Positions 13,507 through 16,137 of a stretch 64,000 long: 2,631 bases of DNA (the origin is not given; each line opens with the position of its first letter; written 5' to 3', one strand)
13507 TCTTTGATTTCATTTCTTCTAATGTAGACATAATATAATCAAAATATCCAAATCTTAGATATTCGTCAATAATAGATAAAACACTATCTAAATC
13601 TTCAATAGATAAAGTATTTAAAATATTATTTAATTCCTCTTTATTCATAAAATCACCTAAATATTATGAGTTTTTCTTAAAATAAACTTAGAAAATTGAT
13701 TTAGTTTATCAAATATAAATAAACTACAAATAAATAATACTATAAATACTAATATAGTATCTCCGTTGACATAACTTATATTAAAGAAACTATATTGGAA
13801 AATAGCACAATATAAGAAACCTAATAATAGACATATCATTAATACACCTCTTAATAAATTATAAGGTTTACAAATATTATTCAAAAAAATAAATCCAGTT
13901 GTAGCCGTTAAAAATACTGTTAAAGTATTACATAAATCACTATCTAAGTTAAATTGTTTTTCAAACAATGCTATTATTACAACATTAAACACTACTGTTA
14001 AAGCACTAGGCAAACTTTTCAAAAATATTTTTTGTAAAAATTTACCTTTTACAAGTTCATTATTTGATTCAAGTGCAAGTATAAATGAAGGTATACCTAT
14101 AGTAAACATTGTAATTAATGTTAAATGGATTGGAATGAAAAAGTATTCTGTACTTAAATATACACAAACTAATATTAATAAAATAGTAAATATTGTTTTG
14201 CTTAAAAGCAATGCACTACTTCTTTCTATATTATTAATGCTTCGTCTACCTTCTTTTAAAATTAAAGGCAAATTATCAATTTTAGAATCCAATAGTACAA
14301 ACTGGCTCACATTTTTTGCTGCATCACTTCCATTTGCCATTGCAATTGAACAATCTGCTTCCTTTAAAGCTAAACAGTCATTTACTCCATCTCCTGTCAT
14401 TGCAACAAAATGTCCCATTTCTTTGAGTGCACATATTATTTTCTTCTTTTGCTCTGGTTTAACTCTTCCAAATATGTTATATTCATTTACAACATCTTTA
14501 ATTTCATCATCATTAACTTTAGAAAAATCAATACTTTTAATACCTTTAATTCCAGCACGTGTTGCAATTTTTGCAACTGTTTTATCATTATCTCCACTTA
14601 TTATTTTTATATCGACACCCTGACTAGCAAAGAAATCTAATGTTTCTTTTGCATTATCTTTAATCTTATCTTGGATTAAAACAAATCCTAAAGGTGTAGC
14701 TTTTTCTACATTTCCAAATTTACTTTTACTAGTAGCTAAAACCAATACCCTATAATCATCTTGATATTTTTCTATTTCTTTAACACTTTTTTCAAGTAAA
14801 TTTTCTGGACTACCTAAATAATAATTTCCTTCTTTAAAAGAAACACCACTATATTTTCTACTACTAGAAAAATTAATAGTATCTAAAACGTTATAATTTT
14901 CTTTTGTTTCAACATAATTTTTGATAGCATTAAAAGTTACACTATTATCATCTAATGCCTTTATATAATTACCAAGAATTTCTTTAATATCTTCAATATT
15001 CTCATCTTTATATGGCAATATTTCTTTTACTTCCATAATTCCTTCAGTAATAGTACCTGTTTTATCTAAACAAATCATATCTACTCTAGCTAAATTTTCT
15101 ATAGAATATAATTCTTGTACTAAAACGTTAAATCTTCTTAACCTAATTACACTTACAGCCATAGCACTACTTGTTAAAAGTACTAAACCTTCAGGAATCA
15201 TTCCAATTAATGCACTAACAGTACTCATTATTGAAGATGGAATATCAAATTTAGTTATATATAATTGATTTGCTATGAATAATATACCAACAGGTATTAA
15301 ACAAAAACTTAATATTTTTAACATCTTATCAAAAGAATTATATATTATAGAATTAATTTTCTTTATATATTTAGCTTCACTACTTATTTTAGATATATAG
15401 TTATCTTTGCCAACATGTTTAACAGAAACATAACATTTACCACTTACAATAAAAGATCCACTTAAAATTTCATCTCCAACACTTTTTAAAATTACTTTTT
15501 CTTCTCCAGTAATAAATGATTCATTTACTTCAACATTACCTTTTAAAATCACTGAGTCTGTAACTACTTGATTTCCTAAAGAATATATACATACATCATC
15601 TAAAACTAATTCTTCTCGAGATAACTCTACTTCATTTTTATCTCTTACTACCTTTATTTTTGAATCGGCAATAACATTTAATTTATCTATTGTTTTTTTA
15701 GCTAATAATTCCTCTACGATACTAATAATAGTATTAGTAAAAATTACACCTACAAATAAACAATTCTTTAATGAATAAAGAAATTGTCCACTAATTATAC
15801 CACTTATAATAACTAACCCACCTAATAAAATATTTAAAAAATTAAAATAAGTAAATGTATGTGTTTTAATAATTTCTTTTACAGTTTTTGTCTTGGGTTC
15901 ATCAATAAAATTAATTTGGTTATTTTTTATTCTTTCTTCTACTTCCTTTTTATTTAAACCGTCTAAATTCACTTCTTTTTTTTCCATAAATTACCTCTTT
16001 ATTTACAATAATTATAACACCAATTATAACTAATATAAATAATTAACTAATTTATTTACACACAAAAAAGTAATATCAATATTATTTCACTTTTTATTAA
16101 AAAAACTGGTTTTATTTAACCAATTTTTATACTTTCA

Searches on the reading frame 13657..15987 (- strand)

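Call 101: search_protein_families(library=pfam, proteins=[window:13657-15987:-], max_evalue=0.001)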
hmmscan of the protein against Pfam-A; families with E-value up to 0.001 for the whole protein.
window:13657-15987:- (776 aa): 2 families
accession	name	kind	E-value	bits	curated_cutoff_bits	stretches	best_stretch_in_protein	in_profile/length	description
PF00122.25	E1-E2_ATPase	-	1.6e-34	119.4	28.1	1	108-285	4-180/181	E1-E2 ATPase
PF00702.32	Hydrolase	-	4.3e-20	73.4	26.4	1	303-545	2-191/191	haloacid dehalogenase-like hydrolase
